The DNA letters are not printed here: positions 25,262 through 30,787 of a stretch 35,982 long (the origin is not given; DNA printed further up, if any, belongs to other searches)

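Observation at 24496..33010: Three-gene cell-surface module: lipobox protein, 1741-aa Ig-like-repeat giant and 790-aa multi-beta-sandwich anchor protein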

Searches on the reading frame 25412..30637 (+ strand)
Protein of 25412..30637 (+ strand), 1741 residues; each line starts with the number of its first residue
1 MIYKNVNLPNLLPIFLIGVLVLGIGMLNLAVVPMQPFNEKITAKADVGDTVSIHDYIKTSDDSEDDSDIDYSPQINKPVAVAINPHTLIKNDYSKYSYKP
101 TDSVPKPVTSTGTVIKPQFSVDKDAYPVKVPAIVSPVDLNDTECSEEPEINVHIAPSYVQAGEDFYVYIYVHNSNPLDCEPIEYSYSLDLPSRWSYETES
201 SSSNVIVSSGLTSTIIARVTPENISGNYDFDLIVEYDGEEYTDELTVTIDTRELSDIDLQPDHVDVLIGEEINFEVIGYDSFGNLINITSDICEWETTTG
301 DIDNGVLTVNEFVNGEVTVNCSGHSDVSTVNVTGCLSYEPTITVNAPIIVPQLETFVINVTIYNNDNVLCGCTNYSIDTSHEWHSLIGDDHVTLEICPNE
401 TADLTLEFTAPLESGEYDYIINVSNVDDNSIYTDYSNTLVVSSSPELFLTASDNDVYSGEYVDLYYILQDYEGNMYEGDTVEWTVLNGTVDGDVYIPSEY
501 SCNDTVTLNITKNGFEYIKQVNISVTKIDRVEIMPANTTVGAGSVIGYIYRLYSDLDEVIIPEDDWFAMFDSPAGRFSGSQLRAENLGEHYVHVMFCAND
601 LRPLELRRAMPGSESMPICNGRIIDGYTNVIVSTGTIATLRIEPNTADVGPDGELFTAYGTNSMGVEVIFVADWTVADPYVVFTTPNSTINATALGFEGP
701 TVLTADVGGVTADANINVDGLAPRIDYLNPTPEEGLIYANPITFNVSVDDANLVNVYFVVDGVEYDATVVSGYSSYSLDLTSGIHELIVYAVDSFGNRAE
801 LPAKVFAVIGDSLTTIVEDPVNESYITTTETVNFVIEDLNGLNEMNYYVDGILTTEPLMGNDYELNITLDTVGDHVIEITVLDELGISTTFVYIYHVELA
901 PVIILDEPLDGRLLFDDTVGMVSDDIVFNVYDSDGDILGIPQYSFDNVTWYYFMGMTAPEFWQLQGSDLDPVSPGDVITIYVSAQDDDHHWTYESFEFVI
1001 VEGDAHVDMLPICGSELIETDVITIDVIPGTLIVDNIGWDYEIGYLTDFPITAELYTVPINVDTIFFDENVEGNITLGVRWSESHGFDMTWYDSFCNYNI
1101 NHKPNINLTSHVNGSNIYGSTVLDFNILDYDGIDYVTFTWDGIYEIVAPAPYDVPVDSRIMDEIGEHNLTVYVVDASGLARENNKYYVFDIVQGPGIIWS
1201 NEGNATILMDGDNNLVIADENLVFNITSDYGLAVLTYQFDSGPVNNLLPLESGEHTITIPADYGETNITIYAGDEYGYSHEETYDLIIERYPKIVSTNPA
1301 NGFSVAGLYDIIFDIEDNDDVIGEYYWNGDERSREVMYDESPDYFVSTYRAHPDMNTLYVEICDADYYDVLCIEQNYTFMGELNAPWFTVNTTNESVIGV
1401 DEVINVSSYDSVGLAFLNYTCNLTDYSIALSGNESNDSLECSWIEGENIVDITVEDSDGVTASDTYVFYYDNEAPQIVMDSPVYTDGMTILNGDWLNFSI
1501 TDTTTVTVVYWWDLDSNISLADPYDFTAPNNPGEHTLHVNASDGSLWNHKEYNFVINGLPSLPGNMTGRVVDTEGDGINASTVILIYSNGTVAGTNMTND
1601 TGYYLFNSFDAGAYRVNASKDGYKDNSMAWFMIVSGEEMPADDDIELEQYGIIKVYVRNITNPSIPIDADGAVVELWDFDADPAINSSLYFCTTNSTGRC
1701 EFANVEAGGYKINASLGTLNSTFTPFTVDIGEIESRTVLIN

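Call 4: search_protein_families(library=pfam, proteins=[window:25412-30637:+], max_evalue=0.1)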
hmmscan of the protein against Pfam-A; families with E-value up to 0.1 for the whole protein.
window:25412-30637:+ (1741 aa): 6 families
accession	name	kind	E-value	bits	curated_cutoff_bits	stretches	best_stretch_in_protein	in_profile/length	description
PF13620.12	CarboxypepD_reg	-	2.9e-13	50.4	32.3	1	1566-1627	2-63/82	Carboxypeptidase regulatory-like domain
PF17210.9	SdrD_B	-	1.3e-09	38.6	29.7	1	1572-1621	18-67/112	SdrD B-like domain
PF17957.7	Big_7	-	4.5e-06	27.6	24.1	0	819-878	7-69/70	Bacterial Ig domain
PF24025.1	Ig_DR_A0283-like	-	0.00017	22.3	27.1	0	1670-1713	22-61/102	DR_A0283-like, Ig-like domain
PF13715.12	CarbopepD_reg_2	-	0.00089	19.7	32.2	1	1567-1626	2-58/88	CarboxypepD_reg-like domain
PF19077.6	Big_13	-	0.067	14.1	27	0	742-801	29-93/102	Bacterial Ig-like domain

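Call 12: find_homologous_proteins(query=window:25412-30637:+, max_evalue=0.001)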
Query window:25412-30637:+ (1741 aa): 4 proteins with E <= 0.001 among 8000 candidates.
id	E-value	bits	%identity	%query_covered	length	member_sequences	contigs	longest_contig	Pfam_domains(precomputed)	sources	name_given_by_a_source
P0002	0.0e+0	3955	100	100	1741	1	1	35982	PF17957.8,PF13620.13,PF22904.4,PF17210.10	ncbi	-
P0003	1.7e-93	332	25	48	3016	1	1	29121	PF07495.20,PF27332.1,PF00801.27,PF13754.13,PF17957.8,PF13750.13,PF12245.15,PF00082.28,PF17996.8,PF09136.17,PF19077.7,PF20164.5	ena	-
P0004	5.6e-41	158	28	23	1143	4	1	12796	PF17957.8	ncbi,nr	ncbi:hypothetical protein J7K41_02210, partial [Candidatus Micrarchaeota archaeon]|nr:hypothetical p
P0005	6.9e-4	35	27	9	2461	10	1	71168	PF08400.17,PF07603.18,PF23194.2,PF07210.19,PF08308.18,PF17802.8,PF00775.28,PF13620.13,PF17210.10,PF13715.13,PF25020.2,PF11974.15,PF14686.13,PF24025.2,PF09430.17,PF22904.4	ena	-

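Call 16: find_encoding_contigs(protein=P0003, flank=10000, max_places=4)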
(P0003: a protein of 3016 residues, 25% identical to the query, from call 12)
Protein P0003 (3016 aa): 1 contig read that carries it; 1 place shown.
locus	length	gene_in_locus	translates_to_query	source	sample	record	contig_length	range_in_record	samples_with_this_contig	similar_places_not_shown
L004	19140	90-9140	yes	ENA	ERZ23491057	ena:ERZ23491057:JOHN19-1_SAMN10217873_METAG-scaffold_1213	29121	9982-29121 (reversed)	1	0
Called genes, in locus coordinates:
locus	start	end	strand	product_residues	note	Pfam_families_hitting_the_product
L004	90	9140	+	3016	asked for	PF00082:Peptidase_S8 (weak), PF00801:PKD (faint), PF00082:Peptidase_S8, PF07495:Y_Y_Y (faint), PF19077:Big_13 (faint), PF09136:Glucodextran_B (faint), PF12245:Big_3_2 (faint), PF17957:Big_7 (weak), +5 more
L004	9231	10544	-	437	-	PF27537:HoxH, PF00374:NiFeSe_Hases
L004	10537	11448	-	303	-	PF01058:Oxidored_q6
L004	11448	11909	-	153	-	PF02662:FlpD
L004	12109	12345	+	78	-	PF01037:AsnC_trans_reg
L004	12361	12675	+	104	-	-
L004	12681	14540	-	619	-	PF02730:AFOR_N, PF01314:AFOR_C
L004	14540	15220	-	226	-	PF13237:Fer4_10 (weak), PF13247:Fer4_11, PF13187:Fer4_9, PF25160:LdpA_Fe-S-bd, PF13237:Fer4_10, PF00037:Fer4, PF12838:Fer4_7, PF13187:Fer4_9, +10 more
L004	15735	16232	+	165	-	PF02518:HATPase_c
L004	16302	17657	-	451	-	PF01979:Amidohydro_1, PF12890:DHOase, PF07969:Amidohydro_3 (weak)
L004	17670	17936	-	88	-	PF02597:ThiS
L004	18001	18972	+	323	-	PF00294:PfkB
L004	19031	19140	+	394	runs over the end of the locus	PF00557:Peptidase_M24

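Call 17: find_encoding_contigs(protein=P0004, flank=10000, max_places=4)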
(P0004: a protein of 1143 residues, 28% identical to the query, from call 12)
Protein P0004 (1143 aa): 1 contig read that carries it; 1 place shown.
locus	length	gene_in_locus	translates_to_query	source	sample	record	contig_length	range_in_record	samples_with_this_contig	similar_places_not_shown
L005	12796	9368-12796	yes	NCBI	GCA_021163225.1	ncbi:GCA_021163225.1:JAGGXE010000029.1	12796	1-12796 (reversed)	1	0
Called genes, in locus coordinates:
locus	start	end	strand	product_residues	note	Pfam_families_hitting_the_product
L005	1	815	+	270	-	?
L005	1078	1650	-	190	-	PF02223:Thymidylate_kin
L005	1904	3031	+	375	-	PF00933:Glyco_hydro_3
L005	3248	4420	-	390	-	PF04894:Nre_N, PF04895:Nre_C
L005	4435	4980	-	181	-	PF01121:CoaE (faint), PF13238:AAA_18 (weak), PF13207:AAA_17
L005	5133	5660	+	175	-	-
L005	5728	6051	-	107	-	PF01849:NAC, PF19026:UBA_HYPK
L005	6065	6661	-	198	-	PF01015:Ribosomal_S3Ae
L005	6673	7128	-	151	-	PF08069:Ribosomal_S13_N, PF00312:Ribosomal_S15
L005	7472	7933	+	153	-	PF08843:AbiEii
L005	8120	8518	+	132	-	-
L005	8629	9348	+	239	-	-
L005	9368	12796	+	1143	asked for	PF17957:Big_7 (faint)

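Call 23: search_protein_families(library=ncbifam, proteins=[window:25412-30637:+, L005:8629-9348:+], max_evalue=1)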
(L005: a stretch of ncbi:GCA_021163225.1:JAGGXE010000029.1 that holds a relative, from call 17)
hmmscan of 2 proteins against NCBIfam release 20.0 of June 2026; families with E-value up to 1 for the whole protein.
window:25412-30637:+ (1741 aa): 1 family
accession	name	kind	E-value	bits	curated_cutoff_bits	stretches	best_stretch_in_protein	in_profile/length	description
NF047446.1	barrel_OmpL47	domain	0.0068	16.8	40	0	764-802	22-62/68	OmpL47-type beta-barrel domain-containing protein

L005:8629-9348:+ (239 aa): 1 family
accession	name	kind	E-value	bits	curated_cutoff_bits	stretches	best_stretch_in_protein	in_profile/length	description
NF058592.1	GxPGS_dom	subfamily_domain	0.096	12.8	45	1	80-111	17-48/65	PGS family Ig-like domain-containing protein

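Call 69: search_solved_structures(query=window:25412-30637:+, max_evalue=0.01)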
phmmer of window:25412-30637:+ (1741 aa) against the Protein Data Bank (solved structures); distinct sequences matched with E-value up to 0.01: 0.

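Call 104: find_encoding_contigs(protein=P0005, flank=8000, max_places=2)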
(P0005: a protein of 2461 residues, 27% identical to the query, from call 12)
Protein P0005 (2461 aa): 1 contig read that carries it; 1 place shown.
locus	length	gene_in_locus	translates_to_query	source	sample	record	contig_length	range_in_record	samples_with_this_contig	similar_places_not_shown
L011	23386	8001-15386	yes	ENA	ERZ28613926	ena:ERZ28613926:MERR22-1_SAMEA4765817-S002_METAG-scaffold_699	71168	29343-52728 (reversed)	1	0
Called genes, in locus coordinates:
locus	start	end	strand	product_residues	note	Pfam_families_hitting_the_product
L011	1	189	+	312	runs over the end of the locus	-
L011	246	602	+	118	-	-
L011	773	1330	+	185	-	PF01613:Flavin_Reduct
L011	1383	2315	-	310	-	PF00291:PALP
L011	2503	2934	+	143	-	PF02082:Rrf2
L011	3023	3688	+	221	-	-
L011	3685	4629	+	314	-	PF00149:Metallophos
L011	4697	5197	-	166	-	-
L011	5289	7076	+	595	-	PF06100:MCRA, PF13450:NAD_binding_8 (weak)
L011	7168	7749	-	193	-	-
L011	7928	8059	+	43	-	-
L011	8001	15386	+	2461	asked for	PF13620:CarboxypepD_reg (weak), PF13715:CarbopepD_reg_2 (weak), PF13620:CarboxypepD_reg, PF13620:CarboxypepD_reg, PF13715:CarbopepD_reg_2 (weak), PF14686:fn3_3 (weak), PF13620:CarboxypepD_reg, PF13620:CarboxypepD_reg, +16 more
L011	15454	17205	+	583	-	PF03235:GmrSD_N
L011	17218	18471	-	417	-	PF13173:AAA_14, PF13635:DUF4143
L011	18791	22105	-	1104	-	-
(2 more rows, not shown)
